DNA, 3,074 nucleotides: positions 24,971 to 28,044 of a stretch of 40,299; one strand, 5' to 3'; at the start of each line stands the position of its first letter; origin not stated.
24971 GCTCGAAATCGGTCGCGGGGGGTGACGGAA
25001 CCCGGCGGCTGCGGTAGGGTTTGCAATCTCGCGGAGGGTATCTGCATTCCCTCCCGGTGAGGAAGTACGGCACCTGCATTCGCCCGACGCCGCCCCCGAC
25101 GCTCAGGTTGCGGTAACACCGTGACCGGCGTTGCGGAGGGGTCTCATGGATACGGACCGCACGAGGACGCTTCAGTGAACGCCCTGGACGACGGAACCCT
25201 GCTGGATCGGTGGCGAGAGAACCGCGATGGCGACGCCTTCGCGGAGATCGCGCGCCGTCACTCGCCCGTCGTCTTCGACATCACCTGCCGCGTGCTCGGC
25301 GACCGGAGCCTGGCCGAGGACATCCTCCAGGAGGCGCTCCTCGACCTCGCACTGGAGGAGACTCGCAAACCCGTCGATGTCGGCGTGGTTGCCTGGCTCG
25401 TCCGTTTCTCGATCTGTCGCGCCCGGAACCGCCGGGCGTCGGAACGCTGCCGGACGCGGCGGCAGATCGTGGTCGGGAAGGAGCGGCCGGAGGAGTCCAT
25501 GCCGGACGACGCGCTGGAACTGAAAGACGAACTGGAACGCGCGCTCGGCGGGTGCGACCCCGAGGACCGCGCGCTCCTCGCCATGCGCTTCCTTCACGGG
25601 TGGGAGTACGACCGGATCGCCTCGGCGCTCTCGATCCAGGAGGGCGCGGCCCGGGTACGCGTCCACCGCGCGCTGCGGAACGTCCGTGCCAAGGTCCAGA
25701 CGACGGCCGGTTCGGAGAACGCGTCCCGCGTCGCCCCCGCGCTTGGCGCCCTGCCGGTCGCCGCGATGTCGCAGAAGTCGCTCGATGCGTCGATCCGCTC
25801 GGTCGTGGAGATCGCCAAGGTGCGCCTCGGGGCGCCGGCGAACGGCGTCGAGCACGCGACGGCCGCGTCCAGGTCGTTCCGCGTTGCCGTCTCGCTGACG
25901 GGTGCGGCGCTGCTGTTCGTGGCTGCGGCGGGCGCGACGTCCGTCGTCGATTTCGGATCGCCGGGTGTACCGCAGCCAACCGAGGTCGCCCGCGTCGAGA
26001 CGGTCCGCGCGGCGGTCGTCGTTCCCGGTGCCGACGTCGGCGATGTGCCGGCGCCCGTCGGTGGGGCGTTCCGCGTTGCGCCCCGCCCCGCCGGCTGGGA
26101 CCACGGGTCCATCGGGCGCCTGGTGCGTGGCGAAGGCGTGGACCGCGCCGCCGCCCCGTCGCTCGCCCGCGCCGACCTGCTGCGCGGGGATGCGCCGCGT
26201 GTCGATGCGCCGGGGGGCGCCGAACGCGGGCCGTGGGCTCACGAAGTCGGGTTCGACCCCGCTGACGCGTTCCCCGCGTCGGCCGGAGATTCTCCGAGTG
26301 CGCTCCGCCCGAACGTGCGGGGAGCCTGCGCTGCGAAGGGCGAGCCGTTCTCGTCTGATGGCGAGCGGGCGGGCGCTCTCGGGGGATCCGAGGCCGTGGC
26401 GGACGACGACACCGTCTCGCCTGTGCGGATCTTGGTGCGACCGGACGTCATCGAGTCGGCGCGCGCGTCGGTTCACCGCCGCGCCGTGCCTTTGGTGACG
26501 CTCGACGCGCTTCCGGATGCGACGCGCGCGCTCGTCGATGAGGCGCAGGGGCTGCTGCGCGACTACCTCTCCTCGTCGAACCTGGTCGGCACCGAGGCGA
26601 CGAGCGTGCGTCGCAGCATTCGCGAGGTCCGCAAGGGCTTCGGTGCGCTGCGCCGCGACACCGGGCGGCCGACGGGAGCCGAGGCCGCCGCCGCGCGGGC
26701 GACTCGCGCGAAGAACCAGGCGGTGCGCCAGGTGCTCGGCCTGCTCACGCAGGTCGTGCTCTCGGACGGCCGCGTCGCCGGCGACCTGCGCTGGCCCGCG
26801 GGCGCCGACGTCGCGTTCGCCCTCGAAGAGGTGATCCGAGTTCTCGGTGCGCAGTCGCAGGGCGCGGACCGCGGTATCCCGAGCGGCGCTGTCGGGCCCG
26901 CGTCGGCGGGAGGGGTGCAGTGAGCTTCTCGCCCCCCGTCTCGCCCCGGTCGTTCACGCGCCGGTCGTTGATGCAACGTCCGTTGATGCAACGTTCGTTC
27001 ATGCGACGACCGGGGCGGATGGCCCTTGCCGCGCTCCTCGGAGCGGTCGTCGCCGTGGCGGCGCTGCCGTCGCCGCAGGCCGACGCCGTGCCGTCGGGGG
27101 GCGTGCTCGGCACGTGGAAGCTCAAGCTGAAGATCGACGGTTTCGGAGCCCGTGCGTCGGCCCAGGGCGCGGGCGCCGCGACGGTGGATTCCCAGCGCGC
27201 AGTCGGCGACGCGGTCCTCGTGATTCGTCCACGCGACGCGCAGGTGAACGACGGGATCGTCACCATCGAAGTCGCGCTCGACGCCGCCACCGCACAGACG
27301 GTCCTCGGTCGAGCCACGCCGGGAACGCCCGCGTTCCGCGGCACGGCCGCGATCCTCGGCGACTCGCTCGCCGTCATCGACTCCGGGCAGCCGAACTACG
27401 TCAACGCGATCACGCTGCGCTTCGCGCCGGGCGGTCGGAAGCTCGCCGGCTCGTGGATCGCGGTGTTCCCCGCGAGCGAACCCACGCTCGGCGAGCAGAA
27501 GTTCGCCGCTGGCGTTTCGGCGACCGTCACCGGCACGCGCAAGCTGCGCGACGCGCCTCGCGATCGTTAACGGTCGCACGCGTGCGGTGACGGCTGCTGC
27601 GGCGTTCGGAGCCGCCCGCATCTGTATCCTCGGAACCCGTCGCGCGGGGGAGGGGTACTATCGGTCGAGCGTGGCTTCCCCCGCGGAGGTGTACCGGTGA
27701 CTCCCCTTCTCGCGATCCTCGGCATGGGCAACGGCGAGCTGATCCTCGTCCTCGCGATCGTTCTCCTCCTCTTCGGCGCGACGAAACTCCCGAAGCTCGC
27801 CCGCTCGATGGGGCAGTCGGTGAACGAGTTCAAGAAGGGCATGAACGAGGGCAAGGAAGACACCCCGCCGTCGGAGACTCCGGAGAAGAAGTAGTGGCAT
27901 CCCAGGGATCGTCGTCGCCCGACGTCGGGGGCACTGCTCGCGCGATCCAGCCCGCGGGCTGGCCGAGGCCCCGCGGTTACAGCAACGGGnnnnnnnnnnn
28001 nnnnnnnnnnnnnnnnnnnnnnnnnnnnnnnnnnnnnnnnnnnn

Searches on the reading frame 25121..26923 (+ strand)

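Call 21: search_protein_families(library=pfam, proteins=[window:25121-26923:+], max_evalue=0.001)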
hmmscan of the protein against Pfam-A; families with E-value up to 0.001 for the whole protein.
window:25121-26923:+ (600 aa): 4 families
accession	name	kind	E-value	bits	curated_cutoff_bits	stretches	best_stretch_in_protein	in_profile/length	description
PF08281.18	Sigma70_r4_2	-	1.1e-08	35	25.7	1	136-186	2-52/54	Sigma-70, region 4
PF04545.22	Sigma70_r4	-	4.7e-07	29.7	24.1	1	142-189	2-49/50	Sigma-70, region 4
PF07638.17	Sigma70_ECF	-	0.00017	22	21.1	1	100-194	90-181/185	ECF sigma factor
PF04542.20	Sigma70_r2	-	0.00038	20.6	24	1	44-102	2-62/71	Sigma-70 region 2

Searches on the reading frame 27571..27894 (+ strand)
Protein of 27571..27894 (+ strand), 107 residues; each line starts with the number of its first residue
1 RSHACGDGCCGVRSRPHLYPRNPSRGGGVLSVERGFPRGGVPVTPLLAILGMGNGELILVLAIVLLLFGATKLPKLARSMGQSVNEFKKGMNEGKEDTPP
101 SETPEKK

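Call 22: search_protein_families(library=pfam, proteins=[window:27571-27894:+], max_evalue=0.001)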
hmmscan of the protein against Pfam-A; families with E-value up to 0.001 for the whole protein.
window:27571-27894:+ (107 aa): 1 family
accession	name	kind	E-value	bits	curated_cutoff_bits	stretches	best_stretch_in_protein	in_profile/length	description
PF02416.21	TatA_B_E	-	5.4e-14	51.6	21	1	53-97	2-46/53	mttA/Hcf106 family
